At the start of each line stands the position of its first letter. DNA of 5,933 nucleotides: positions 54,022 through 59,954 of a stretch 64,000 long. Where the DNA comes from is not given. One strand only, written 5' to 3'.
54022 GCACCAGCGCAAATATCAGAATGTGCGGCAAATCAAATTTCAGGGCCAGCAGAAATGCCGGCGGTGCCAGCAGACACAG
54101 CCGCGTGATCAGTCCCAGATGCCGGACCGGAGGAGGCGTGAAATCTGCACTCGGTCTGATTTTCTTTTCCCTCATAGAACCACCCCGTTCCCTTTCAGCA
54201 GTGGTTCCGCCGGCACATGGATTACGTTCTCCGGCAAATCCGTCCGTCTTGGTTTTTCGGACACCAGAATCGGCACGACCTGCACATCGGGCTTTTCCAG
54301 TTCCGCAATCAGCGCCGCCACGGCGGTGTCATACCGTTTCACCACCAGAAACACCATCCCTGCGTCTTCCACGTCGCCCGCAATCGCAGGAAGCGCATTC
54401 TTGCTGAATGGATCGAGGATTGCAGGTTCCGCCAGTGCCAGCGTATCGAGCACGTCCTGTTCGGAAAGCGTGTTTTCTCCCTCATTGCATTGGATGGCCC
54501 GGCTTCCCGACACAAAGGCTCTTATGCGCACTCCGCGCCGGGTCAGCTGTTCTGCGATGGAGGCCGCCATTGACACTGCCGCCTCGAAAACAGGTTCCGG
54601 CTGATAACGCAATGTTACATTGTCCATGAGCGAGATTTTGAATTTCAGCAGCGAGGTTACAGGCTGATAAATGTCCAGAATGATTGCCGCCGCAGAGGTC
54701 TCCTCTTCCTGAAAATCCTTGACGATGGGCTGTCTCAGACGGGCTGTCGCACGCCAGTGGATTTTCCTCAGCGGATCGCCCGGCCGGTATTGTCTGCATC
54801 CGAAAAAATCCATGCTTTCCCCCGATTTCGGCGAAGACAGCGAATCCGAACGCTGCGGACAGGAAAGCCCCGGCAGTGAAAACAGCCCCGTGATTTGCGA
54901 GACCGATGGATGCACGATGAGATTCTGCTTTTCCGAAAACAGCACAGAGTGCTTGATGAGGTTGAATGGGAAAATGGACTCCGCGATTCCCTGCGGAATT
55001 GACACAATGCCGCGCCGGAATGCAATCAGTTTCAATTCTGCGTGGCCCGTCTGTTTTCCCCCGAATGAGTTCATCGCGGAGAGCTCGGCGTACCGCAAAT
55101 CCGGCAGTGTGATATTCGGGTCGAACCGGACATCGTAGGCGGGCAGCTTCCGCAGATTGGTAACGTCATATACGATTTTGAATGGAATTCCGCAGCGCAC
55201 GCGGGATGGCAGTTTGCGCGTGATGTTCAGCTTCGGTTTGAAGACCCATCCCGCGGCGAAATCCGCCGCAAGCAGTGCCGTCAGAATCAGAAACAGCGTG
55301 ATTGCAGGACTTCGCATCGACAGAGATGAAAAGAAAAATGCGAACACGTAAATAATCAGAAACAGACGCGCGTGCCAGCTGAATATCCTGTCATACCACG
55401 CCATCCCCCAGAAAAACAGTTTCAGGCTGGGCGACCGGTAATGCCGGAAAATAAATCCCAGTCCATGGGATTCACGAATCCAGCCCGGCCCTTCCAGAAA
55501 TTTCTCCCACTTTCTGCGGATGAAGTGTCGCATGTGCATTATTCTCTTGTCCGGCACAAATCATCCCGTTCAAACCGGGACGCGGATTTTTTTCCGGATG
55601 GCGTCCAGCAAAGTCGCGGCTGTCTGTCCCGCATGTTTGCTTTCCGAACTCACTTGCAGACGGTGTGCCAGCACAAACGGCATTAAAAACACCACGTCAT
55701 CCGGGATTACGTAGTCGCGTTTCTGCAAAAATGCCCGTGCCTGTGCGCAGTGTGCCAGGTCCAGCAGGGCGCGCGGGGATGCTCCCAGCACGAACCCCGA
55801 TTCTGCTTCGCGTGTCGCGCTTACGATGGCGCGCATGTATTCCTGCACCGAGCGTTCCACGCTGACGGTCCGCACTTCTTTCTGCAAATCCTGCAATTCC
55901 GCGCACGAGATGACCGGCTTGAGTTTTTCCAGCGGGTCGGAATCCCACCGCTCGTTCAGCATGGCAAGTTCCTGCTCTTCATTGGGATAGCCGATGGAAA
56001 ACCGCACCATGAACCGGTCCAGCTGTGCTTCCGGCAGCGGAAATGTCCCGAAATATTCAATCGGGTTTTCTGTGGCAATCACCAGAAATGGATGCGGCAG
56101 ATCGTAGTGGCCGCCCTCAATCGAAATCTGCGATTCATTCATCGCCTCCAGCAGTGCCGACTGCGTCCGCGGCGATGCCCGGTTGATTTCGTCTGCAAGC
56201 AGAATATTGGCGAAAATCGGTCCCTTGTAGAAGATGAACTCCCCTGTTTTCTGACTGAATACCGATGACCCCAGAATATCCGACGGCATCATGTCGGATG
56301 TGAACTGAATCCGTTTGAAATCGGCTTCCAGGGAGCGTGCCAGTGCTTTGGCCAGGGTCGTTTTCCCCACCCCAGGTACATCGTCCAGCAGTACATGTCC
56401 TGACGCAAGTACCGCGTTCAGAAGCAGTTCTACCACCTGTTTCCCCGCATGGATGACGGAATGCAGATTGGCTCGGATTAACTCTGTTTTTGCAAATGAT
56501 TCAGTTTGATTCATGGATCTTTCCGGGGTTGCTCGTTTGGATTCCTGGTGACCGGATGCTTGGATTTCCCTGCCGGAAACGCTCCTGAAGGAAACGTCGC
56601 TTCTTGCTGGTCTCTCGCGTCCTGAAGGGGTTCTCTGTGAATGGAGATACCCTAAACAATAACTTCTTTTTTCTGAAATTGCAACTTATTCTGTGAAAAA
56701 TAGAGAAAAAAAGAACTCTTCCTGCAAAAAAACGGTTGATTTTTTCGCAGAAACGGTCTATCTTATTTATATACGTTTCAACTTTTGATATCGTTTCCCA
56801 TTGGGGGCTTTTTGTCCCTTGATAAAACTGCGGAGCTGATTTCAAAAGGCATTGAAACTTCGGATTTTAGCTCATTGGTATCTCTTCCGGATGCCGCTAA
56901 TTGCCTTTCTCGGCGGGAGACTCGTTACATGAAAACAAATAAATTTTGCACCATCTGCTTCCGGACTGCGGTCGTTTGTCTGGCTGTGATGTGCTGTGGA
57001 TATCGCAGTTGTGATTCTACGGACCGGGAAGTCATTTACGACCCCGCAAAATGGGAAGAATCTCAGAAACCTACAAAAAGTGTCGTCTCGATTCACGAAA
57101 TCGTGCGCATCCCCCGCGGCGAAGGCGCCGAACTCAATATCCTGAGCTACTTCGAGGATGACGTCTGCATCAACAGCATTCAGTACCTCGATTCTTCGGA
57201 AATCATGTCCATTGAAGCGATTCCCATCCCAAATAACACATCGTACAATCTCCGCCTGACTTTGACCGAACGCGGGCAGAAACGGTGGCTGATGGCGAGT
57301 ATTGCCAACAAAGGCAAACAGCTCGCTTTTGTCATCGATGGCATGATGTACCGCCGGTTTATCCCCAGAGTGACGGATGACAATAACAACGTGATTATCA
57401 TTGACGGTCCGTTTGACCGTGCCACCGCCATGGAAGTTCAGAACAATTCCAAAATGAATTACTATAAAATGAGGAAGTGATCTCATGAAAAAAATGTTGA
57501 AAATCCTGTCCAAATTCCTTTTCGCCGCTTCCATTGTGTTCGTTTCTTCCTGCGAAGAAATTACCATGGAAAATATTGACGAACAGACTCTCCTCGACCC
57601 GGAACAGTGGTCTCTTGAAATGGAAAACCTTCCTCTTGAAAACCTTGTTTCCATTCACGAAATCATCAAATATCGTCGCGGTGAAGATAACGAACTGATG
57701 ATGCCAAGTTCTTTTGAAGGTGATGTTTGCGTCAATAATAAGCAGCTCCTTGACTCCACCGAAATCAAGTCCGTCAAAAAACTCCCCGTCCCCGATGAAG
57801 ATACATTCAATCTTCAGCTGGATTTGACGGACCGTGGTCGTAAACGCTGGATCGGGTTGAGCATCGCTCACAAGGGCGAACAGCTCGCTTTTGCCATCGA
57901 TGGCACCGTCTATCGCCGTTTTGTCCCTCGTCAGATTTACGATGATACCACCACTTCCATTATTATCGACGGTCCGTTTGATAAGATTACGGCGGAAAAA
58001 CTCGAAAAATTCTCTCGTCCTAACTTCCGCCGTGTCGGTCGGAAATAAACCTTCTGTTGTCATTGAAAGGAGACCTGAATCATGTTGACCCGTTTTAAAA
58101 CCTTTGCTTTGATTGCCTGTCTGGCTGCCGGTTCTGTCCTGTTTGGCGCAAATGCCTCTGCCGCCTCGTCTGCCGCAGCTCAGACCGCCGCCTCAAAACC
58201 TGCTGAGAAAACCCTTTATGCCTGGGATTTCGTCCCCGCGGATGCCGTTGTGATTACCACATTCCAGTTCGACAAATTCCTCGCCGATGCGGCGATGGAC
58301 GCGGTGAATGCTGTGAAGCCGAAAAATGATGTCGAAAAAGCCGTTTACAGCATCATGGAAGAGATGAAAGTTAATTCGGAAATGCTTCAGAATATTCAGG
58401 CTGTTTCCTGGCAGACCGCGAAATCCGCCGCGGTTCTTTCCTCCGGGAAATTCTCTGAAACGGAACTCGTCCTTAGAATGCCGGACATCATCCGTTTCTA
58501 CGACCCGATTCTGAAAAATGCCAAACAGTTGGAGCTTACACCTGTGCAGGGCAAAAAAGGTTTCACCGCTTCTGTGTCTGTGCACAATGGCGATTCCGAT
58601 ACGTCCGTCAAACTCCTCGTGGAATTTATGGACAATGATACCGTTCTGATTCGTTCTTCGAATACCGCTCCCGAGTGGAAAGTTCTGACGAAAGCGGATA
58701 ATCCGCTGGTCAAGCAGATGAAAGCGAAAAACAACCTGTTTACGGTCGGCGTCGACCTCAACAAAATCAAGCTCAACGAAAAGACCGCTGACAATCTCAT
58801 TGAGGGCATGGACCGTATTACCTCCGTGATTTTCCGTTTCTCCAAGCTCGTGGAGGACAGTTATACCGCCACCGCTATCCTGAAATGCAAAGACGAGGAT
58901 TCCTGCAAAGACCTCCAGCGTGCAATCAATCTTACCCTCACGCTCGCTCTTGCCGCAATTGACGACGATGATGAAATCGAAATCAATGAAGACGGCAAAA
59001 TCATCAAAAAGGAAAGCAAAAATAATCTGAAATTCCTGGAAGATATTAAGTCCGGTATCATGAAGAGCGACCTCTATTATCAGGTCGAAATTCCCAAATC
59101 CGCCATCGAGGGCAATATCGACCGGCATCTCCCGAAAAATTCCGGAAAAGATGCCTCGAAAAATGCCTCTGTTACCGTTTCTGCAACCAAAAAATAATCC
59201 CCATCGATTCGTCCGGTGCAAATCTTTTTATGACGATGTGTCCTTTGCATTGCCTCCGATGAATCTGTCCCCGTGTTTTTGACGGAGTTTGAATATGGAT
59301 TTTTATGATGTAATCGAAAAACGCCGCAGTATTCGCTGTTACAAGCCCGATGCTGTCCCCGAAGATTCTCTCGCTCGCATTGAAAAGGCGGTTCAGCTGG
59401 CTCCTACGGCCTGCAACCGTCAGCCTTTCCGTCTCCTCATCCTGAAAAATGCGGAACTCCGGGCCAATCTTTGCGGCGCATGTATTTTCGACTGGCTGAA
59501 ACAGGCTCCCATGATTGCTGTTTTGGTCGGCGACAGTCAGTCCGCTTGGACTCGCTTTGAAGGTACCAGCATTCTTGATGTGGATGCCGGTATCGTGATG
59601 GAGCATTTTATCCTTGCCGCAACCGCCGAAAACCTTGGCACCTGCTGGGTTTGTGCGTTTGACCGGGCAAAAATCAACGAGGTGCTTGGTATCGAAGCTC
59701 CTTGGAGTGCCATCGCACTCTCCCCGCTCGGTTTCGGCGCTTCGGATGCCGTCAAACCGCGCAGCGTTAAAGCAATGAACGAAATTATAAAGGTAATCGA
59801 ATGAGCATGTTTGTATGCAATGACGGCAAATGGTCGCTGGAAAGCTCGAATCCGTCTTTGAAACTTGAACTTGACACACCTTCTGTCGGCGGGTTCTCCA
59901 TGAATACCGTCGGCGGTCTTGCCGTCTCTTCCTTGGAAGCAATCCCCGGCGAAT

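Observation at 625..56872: Family of 33-46 bp palindromic intergenic repeats, at least 11 copies in 64 kb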

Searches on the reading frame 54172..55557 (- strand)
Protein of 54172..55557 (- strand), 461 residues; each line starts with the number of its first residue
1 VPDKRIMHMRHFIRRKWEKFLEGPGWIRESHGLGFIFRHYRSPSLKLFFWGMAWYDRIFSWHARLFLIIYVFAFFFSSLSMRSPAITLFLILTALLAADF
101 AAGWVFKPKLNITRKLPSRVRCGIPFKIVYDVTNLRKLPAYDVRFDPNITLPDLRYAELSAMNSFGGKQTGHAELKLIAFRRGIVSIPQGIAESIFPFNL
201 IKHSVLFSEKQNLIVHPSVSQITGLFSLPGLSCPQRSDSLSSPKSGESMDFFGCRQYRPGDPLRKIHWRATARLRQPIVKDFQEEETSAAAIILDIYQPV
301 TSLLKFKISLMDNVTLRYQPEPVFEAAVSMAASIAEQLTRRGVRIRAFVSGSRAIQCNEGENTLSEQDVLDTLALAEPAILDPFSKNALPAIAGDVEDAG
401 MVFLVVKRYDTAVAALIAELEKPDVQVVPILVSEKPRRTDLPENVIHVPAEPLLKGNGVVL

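Call 47: search_protein_families(library=pfam, proteins=[window:54172-55557:-], max_evalue=0.001)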
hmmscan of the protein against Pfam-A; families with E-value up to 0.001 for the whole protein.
window:54172-55557:- (461 aa): 1 family
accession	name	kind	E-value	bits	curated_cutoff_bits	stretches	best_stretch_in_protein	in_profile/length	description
PF01882.25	DUF58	-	6.9e-10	38.9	23.4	1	254-433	2-169/216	Protein of unknown function DUF58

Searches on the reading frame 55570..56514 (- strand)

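Call 34: search_protein_families(library=pfam, proteins=[window:55570-56514:-], max_evalue=0.00001)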
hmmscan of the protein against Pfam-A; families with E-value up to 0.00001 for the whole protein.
window:55570-56514:- (314 aa): 7 families
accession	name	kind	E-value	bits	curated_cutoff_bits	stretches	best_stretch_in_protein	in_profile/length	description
PF07726.17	AAA_3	-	2.8e-62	208.8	27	1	40-170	1-131/131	ATPase family associated with various cellular activities (AAA)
PF17863.7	AAA_lid_2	-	5.3e-18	65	22.7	1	240-304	8-72/74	AAA lid domain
PF07728.20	AAA_5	-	4.1e-15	56.4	22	1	41-168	2-139/139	AAA domain (dynein-related subfamily)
PF20030.5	bpMoxR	-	1.3e-10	41.2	27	1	24-211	17-204/205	MoxR domain in the MoxR-vWA-beta-propeller ternary systems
PF00004.35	AAA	-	6.2e-09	36.8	21.2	1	46-174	6-129/131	ATPase family associated with various cellular activities (AAA)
PF05496.18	RuvB_N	-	2.7e-07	30.9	27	1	7-132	9-115/159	Holliday junction DNA helicase RuvB P-loop domain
PF00158.32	Sigma54_activat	-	6.9e-07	29.5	20.2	1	25-149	9-141/168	Sigma-54 interaction domain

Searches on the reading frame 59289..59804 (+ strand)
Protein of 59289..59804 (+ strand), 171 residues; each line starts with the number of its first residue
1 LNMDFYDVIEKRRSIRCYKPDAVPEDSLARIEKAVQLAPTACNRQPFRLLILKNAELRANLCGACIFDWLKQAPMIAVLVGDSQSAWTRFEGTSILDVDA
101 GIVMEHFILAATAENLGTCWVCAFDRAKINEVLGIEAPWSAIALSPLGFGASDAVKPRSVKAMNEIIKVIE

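Call 69: search_protein_families(library=pfam, proteins=[window:59289-59804:+], max_evalue=0.01)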
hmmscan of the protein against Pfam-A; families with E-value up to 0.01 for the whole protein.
window:59289-59804:+ (171 aa): 2 families
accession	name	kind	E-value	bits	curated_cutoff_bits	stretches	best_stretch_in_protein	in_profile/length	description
PF00881.29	Nitroreductase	-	4.1e-27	95.8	23.5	2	9-66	1-58/167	Nitroreductase family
PF14512.11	TM1586_NiRdase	-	2.7e-14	53.7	27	1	96-169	80-151/215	Putative TM nitroreductase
